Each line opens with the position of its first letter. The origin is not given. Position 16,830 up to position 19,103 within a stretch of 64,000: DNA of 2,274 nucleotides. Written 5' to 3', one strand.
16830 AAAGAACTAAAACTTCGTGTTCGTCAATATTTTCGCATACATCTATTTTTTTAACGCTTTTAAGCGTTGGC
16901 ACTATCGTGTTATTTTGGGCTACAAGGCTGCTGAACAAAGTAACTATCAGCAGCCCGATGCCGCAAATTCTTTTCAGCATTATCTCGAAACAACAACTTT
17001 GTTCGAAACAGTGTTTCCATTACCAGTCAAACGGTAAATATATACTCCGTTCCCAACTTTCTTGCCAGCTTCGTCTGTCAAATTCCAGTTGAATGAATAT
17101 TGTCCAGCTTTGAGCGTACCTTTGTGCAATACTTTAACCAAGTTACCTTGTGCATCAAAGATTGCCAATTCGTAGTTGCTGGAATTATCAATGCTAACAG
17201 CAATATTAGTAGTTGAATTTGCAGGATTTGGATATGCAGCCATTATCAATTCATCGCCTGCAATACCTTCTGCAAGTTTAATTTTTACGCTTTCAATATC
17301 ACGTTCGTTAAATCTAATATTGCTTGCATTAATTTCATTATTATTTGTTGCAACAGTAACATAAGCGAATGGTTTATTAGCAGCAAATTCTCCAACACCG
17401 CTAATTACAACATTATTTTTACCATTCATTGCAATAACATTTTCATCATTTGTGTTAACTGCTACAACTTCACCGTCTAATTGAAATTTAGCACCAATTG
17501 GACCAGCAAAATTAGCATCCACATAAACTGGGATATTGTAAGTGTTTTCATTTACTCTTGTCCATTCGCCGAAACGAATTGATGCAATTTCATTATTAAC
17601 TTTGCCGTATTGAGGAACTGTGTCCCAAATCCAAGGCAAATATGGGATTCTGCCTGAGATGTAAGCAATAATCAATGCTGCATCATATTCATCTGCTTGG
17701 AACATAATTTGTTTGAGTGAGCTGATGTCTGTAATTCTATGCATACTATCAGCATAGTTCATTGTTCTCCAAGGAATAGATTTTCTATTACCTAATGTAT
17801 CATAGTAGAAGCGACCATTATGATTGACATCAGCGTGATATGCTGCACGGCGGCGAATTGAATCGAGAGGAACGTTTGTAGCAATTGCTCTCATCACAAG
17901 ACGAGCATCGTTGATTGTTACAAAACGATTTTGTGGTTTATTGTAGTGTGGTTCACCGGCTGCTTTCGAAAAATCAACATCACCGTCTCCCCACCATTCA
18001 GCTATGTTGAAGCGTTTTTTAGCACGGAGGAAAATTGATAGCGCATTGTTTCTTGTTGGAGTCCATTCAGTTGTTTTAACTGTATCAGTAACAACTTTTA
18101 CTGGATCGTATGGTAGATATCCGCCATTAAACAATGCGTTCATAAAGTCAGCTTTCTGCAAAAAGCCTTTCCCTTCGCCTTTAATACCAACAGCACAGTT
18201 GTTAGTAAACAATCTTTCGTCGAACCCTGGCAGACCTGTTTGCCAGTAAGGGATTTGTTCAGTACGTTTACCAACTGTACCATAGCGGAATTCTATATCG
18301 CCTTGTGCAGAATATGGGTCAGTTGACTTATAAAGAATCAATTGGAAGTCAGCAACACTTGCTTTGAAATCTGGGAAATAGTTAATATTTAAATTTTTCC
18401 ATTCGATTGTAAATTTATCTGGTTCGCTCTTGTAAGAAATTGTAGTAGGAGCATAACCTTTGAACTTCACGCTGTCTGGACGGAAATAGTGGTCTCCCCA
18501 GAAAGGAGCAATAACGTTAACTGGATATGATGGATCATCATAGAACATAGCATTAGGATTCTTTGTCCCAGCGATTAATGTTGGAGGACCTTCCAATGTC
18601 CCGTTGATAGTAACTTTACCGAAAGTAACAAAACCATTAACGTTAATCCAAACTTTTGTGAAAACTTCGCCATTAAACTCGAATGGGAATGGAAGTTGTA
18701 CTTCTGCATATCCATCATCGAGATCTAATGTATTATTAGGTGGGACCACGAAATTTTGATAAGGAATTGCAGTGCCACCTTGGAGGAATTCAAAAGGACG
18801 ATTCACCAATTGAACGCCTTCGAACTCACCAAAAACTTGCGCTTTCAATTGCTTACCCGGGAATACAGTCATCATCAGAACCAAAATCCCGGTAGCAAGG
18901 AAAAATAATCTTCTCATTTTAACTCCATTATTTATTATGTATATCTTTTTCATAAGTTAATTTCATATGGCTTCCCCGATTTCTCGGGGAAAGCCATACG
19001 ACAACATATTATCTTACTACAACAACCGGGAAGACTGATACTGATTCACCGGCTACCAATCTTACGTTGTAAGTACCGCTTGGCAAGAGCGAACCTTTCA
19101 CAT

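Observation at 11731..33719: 22-kb array of six consecutive T9SS cargo genes, including two giants (about 2673 and 1828 aa)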

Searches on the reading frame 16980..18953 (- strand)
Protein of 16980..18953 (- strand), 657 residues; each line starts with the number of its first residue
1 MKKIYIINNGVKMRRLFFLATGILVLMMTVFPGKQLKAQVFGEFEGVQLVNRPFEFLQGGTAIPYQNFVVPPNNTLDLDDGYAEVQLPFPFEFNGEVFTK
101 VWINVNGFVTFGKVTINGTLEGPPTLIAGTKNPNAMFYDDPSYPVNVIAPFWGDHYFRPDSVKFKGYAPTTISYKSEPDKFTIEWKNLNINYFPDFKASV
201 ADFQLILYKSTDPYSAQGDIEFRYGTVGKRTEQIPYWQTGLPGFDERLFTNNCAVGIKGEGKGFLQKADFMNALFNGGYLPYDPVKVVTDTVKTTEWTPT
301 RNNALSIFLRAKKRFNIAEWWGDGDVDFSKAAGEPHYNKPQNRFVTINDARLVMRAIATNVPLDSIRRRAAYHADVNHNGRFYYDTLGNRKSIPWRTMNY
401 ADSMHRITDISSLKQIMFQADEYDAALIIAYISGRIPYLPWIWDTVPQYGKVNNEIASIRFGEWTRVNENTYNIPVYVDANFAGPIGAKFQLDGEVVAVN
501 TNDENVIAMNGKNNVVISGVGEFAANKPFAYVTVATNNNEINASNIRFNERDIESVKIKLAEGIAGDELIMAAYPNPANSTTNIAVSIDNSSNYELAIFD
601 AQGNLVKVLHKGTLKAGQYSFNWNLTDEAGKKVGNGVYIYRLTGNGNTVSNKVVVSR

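Call 4: search_protein_families(library=pfam, proteins=[window:16980-18953:-], max_evalue=0.01)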
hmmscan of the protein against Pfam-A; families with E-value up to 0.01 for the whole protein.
window:16980-18953:- (657 aa): 3 families
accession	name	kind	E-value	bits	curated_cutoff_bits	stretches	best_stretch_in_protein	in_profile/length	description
PF13860.13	FlgD_ig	-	1.1e-10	41.8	27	1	583-644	11-75/79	FlgD Ig-like domain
PF18962.6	Por_Secre_tail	-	1.2e-08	35.6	27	1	574-655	2-75/75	Secretion system C-terminal sorting domain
PF13585.12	CHU_C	-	0.0011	19.5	27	1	579-647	15-76/86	CHU_C Type IX secretion signal domain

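Call 5: search_protein_families(library=ncbifam, proteins=[window:16980-18953:-], max_evalue=0.01)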
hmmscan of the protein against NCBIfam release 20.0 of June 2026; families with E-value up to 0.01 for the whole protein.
window:16980-18953:- (657 aa): 10 families
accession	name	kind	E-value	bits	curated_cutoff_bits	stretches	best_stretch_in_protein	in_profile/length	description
TIGR04183.1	Por_Secre_tail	domain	9.1e-13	48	23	1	574-655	2-71/72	T9SS type A sorting domain-containing protein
NF033707.1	T9SS_sortase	equivalog_domain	1.5e-10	39.4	420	1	570-645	998-1078/1095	type IX secretion system sortase PorU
NF005176.1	PRK06655.1-1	equivalog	1.3e-08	35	230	1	585-650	90-157/197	flagellar hook assembly protein FlgD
NF038113.1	T9SSA_dep_M36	equivalog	1.8e-05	23.1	885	1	570-655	792-868/869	T9SS-dependent M36 family metallopeptidase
NF009277.0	PRK12634.1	equivalog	0.00025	21.2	333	1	586-640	116-170/221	flagellar basal body rod modification protein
NF052323.1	T9SSA_dep_M6i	equivalog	0.00031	18.8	600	1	573-654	960-1036/1043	T9SS-dependent M6-like inactivated metalloprotease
NF009276.0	PRK12633.1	equivalog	0.00041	20.1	383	1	566-644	100-181/234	flagellar basal body rod modification protein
NF053608.1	Lsa66_OmpA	equivalog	0.0005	18.6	700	1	589-647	174-231/581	fibronectin-binding adhesin Lsa66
NF009452.0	PRK12812.1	equivalog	0.002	17.4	258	1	589-645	148-207/289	flagellar basal body rod modification protein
NF004496.1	PRK05842.1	equivalog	0.0023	17.3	250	1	593-653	167-229/271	flagellar hook assembly protein FlgD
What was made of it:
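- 16980..18917 (-): D: 645-aa cargo with a NIDO-like N-domain, a helical region carrying two invariant Asp/Asn-rich loops, a beta-sandwich and a CTD. TIGR04183 48 bits (call 5).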

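Call 24: find_related_loci(query=A1, collection=genome_contigs, flank=10000)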
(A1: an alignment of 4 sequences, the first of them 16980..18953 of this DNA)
Query A1 (657 aa) in genome_contigs; peptide patterns used: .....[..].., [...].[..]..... (x = any residue, [..] = any of these).
168 stretches matched a pattern; 106 encode a relative of the query (tblastn E <= 1e-3); the best 80 are kept; 80 distinct loci.
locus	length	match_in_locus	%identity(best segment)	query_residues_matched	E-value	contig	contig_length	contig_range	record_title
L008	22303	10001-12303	95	1-657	0e+0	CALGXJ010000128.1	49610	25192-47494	MAG: Candidatus Kapabacteria bacterium isolate R1_Bin_METABAT__289_1 genome assembly, contig: c_000003165519, whole geno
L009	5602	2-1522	95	151-657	0e+0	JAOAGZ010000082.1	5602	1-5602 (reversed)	MAG: Ignavibacteria bacterium isolate SKW44 NODE_82_length_5602_cov_5.752036, whole genome shotgun sequence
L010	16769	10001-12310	60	10-657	0e+0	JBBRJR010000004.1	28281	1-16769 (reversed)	MAG: Candidatus Kapaibacterium sp. isolate Co_metawrap_2877 Cmw_2877_k141_9547350_length_28281_cov_9.0000, whole genome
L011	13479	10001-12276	45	10-657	2e-173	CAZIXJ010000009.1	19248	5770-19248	MAG TPA_asm: uncultured Hyphomicrobiales bacterium isolate SRP332253_co1_21 genome assembly, contig: NODE_4567_length_19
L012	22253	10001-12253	44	1-657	2e-164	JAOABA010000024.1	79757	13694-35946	MAG: Candidatus Kapaibacterium sp. isolate SKW166 k141_1394660, whole genome shotgun sequence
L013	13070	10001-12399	44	12-657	6e-162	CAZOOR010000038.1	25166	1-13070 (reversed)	MAG TPA_asm: uncultured Hyphomicrobiales bacterium isolate binchicken_co67_141 genome assembly, contig: NODE_1927_length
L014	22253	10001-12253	43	1-657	5e-161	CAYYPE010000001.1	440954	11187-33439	MAG TPA_asm: uncultured Hyphomicrobiales bacterium isolate binchicken_co58_170 genome assembly, contig: NODE_9_length_44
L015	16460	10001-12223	44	11-657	2e-160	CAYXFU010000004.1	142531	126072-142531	MAG TPA_asm: uncultured Hyphomicrobiales bacterium isolate SRP272421_co4_697 genome assembly, contig: NODE_79_length_142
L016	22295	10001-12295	43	12-657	3e-160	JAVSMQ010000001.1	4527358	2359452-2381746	MAG: Candidatus Kapaibacterium sp. isolate NRBC_bin_5 Kapabacteria_MAG, whole genome shotgun sequence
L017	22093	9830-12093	42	13-657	3e-160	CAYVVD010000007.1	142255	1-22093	MAG TPA_asm: uncultured Hyphomicrobiales bacterium isolate SRP141376_co3_220 genome assembly, contig: NODE_152_length_14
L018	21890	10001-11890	42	11-657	2e-159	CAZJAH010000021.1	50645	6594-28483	MAG TPA_asm: uncultured Hyphomicrobiales bacterium isolate SRP252850_co1_147 genome assembly, contig: NODE_920_length_50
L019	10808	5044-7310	43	13-657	3e-159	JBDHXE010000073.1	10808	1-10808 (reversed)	MAG: Chlorobiota bacterium isolate AS-MESO-3CA.185 NODE_26338_length_10808_cov_2.810642, whole genome shotgun sequence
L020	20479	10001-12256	43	13-657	3e-159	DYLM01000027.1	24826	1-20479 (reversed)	MAG TPA_asm: Chloroherpeton thalassium isolate SulCav_AS07-7_33_25 SulCav_AS07_7_1892_length_24826_cov_15_934238, whole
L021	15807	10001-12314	43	13-657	3e-158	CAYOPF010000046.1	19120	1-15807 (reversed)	MAG TPA_asm: uncultured Chloroherpeton sp. isolate binchicken_co37_4 genome assembly, contig: NODE_1305_length_19120_cov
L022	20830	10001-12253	43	13-657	4e-158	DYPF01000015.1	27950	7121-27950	MAG TPA_asm: Chloroherpeton thalassium isolate SulCav_GS09_5_32_15 SulCav_GS09_5_2592_length_27950_cov_9_782900, whole g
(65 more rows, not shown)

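Call 29: search_solved_structures(query=A2, max_evalue=1, show_alignments=3)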
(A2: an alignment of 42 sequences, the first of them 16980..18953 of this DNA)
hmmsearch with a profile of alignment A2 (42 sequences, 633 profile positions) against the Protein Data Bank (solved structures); distinct sequences matched with E-value up to 1: 10.
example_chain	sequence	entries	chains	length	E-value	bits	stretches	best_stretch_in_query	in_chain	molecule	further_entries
3osv_A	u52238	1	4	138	1.5e-06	30.3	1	559-617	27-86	Flagellar basal-body rod modification protein FlgD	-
7eh9_A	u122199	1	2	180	3e-06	29.3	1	553-622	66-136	Basal-body rod modification protein FlgD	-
6za2_A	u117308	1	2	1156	3.5e-06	29.1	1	524-631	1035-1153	Por secretion system protein porU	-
7bhq_A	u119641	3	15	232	6.6e-06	28.2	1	553-622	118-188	Basal-body rod modification protein FlgD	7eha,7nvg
3c12_A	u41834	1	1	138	9.1e-06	27.7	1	557-619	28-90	Flagellar protein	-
4zzf_A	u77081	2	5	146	0.01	17.6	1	567-626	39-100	Flagellar basal body rod modification protein | Basal-body rod modification protein FlgD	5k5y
4zzk_A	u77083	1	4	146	0.011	17.6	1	567-626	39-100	Basal-body rod modification protein FlgD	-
8rw9_E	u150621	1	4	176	0.2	13.4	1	508-631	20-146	S-layer protein sap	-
8rwf_A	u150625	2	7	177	0.2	13.4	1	508-631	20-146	S-layer protein sap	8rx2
5ag8_A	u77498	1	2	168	0.23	13.2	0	510-631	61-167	GINGIPAIN R2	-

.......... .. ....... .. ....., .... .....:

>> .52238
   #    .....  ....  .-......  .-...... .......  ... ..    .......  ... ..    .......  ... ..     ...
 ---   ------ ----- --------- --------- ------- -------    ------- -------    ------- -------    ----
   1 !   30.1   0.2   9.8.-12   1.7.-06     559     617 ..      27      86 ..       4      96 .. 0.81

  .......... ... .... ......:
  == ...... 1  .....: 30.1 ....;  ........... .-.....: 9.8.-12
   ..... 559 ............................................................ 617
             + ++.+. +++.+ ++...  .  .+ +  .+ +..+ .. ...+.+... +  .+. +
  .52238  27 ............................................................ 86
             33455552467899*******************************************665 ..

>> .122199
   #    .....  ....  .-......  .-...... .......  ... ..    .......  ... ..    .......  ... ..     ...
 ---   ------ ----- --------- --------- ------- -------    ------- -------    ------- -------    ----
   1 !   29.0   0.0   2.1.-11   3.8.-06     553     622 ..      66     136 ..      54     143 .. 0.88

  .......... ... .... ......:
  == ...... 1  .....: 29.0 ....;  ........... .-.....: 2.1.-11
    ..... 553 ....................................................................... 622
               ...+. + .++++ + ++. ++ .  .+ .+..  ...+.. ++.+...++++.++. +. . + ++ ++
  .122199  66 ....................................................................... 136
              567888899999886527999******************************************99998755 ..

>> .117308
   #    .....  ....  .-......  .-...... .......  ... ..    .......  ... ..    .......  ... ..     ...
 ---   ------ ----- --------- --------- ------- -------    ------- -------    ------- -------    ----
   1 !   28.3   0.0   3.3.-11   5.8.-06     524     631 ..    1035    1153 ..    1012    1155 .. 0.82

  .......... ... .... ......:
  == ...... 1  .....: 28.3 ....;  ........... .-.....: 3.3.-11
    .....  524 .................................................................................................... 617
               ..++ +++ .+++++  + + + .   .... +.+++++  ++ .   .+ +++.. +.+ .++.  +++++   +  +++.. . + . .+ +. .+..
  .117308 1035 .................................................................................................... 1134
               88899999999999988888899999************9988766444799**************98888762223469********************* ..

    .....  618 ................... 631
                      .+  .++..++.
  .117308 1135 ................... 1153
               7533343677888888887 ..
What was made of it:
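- Tried and rejected: The FlgD_ig hits fall on the CTD fold (calls 4, 29).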

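Call 32: search_protein_families(library=pfam, alignment_id=A2, max_evalue=0.1)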
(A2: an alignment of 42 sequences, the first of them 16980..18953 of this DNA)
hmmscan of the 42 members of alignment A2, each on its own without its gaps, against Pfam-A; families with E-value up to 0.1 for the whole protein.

A. member 1, window:16980-18953:- (657 aa): 5 families
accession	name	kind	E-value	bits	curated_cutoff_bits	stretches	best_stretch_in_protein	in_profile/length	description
PF13860.13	FlgD_ig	-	1.1e-10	41.8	27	1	583-644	11-75/79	FlgD Ig-like domain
PF18962.6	Por_Secre_tail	-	1.2e-08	35.6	27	1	574-655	2-75/75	Secretion system C-terminal sorting domain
PF13585.12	CHU_C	-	0.0011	19.5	27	1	579-647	15-76/86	CHU_C Type IX secretion signal domain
PF21426.3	GBS104-like_Ig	-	0.057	14.7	26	0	481-551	6-62/112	Tip pilin GBS104-like, Ig-like domain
PF19077.6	Big_13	-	0.077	13.9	27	0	577-632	36-90/102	Bacterial Ig-like domain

B. families by the number of members that match (of 42 scanned): 19 families
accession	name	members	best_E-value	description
PF13860.13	FlgD_ig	37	4.4e-13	FlgD Ig-like domain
PF18962.6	Por_Secre_tail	35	1.3e-09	Secretion system C-terminal sorting domain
PF13585.12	CHU_C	26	3.4e-06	CHU_C Type IX secretion signal domain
PF06119.19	NIDO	16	0.00028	Nidogen-like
PF10029.15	DUF2271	2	0.019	Predicted periplasmic protein (DUF2271)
PF18140.6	PCC_BT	1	0.007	Propionyl-coenzyme A carboxylase BT domain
PF17451.8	Glyco_hyd_101C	1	0.0073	Glycosyl hydrolase 101 beta sandwich domain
PF05136.18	Phage_portal_2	1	0.0092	Phage portal protein, lambda family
PF10182.14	Flo11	1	0.022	Flo11 domain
PF12211.13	LMWSLP_N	1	0.023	Low molecular weight S layer protein N terminal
PF13196.11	DUF4012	1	0.024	Protein of unknown function (DUF4012)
PF00114.24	Pilin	1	0.039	Pilin (bacterial filament)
PF23752.1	Beta-prop_WDR11_2nd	1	0.051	WDR11 second beta-propeller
PF01436.27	NHL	1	0.052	NHL repeat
PF25262.1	DUF7862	1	0.056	Domain of unknown function (DUF7862)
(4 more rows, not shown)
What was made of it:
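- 16980..18917 (-): NIDO in 16 of 42 orthologues, best E 2.8e-4 (call 32).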

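Call 46: find_homologous_proteins(query=window:16980-18917:-, max_evalue=0.00001)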
Query window:16980-18917:- (645 aa): 397 proteins with E <= 0.00001 among 5369 candidates; the best 120 are listed.
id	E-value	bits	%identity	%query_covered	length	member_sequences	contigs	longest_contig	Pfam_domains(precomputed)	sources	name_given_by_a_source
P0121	0.0e+0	1440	95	100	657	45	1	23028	PF18962.8,PF13860.13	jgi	-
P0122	0.0e+0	1304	84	100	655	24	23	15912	PF18962.8,PF13860.13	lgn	-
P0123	0.0e+0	1289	83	100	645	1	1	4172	PF18962.8,PF13860.13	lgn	-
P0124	0.0e+0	1050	70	100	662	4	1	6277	PF18962.8,PF13860.13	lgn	-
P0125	1.9e-263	894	60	100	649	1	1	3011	PF18962.8,PF13860.13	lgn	-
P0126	3.8e-255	866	59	100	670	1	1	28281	PF18962.8,PF13860.13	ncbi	-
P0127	9.1e-230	783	55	100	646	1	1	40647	PF18962.8,PF13860.13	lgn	-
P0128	4.3e-225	767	54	100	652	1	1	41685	PF18962.8,PF13860.13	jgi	-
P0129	1.7e-214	732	53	100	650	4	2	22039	PF18962.8,PF13860.13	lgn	-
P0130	9.4e-207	706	50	99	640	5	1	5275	PF18962.8,PF13860.13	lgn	-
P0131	7.7e-170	585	53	58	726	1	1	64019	PF18962.8,PF13860.13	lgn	-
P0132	2.3e-169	583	45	100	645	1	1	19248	PF18962.8,PF13860.13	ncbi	-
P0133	2.7e-168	579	45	100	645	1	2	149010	PF13860.13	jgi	jgi:hypothetical protein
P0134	5.2e-167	575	44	100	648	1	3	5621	PF13860.13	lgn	-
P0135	1.2e-162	561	46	100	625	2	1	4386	PF18962.8,PF13860.13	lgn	-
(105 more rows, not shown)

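Call 58: predict_structure(alignment_id=A6)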
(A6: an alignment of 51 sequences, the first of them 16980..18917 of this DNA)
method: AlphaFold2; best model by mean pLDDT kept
length: 645 residues; sequences in the alignment: 51
mean_pLDDT: 79.2   pTM: 0.64
mean pLDDT of the five models: 79.2, 78.1, 77.9, 77.7, 75.2
residues with pLDDT >= 90: 208; 70-90: 296; 50-70: 76; < 50: 65
segments of 3 or more residues with pLDDT < 50: 19-26, 304-313, 317-321, 352-365, 425-443, 551-556
pLDDT, mean of each block of 10 residues (from residue 1): 68 57 50 86 94 92 91 94 89 95 80 81 88 93 91 89 96 91 82 94 88 88 70 76 86 80 88 87 85 89 44 48 51 68 77 44 54 77 65 75 73 74 52 35 69 81 88 89 87 87 90 89 87 85 77 52 81 86 93 93 85 92 93 88 87
secondary structure, 60 per line:
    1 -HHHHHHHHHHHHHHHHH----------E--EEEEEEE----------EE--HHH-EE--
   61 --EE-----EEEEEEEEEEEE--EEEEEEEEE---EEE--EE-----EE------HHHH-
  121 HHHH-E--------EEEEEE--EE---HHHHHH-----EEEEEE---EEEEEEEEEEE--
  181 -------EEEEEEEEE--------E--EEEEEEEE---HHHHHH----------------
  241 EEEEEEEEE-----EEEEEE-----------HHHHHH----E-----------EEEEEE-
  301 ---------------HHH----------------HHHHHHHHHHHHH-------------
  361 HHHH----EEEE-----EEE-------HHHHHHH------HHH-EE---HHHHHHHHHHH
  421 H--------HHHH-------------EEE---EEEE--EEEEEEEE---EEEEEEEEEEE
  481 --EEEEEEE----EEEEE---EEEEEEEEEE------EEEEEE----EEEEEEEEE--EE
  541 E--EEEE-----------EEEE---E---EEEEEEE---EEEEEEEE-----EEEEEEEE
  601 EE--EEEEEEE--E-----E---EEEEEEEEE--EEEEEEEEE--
elements in order: H2-18 E32-38 E70-81 E84-92 E96-98 H116-119 H121-124 E135-140 H148-153 E159-164 E168-178 E188-196 E208-215 H219-224 E241-249 E255-260 H272-277 E294-299 H335-347 H361-364 E369-372 E378-380 H388-394 H410-421 H430-433 E447-449 E453-456 E459-466 E470-480 E483-489 E494-498 E502-511 E518-523 E528-536 E539-541 E544-547 E559-562 E570-576 E580-587 E593-602 E605-611 E624-632 E635-643
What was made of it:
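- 16980..18917 (-): AF2 pLDDT 79 (call 58).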

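Call 90: fold_search(model_id=the predicted structure, library=pdb)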
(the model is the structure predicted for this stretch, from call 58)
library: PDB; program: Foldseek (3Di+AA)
matches with E <= 10: 1691; with E <= 0.001: 41
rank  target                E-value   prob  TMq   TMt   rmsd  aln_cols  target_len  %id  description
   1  6za2_A                5.5e-08  1.00  0.14  0.09  12.8       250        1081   16  Crystal structure of dimeric latent PorU from Porphyromonas gingivalis (released 2021-09-29)
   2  6za2_B                8.1e-08  1.00  0.13  0.09  12.4       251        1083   16  Crystal structure of dimeric latent PorU from Porphyromonas gingivalis (released 2021-09-29)
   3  8jmw_A                3.6e-07  1.00  0.12  0.14  17.1       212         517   10  Fibril form of serine peptidase Vpr (released 2023-12-06)
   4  4kkq_A                4.7e-06  1.00  0.11  0.24  13.8       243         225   12  Crystal structure of Vibrio cholerae RbmA (crystal form 1) (released 2013-05-22)
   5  4kkr_A                9.3e-06  1.00  0.11  0.25  14.1       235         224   11  Crystal structure of Vibrio cholerae RbmA (crystal form 3) (released 2013-05-22)
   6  4be6_A                3.2e-05  1.00  0.11  0.25  14.2       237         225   12  V. cholera biofilm scaffolding protein RbmA (released 2013-12-18)
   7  3jvf_C                9.3e-05  1.00  0.10  0.23  17.9       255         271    7  Crystal structure of an Interleukin-17 receptor complex (released 2009-10-20)
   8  6gvk_A                1.1e-04  1.00  0.11  0.31  12.6       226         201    8  Second pair of Fibronectin type III domains of integrin beta4 (T1663R mutant) bound to the bullous pemphigoid antigen  (released 2019-03-20)
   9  4b60_B                1.1e-04  0.96  0.11  0.19  15.8       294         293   11  Structure of rFnBPA(189-505) in complex with fibrinogen gamma chain C- terminal peptide (released 2013-10-09)
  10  7bj3                  1.2e-04  1.00  0.11  0.08  20.8       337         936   12  ScpA from Streptococcus pyogenes, S512A active site mutant (released 2021-05-12)
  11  1fie_A                1.2e-04  0.96  0.12  0.11  19.4       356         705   11  RECOMBINANT HUMAN COAGULATION FACTOR XIII (released 1997-02-12)
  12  3s3j_A                1.3e-04  0.98  0.10  0.10  15.3       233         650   11  Transglutaminase 2 in complex with a novel inhibitor (released 2012-06-06)
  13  8pb1_C                1.7e-04  0.99  0.10  0.27  14.0       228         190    7  Cryo-EM structure of a pre-dimerized murine IL-12 complete extracellular signaling complex (Class 1), obtained after l (released 2024-02-07)
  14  3ly6_A                2.8e-04  0.98  0.10  0.10  16.3       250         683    8  Crystal structure of human transglutaminase 2 complex with adenosine 5' Triphosphate (released 2010-08-18)
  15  8csw                  3.2e-04  0.75  0.09  0.09  19.5       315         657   10  Local refinement of protein 4.2 in Class 2 of erythrocyte ankyrin-1 complex (released 2022-07-20)
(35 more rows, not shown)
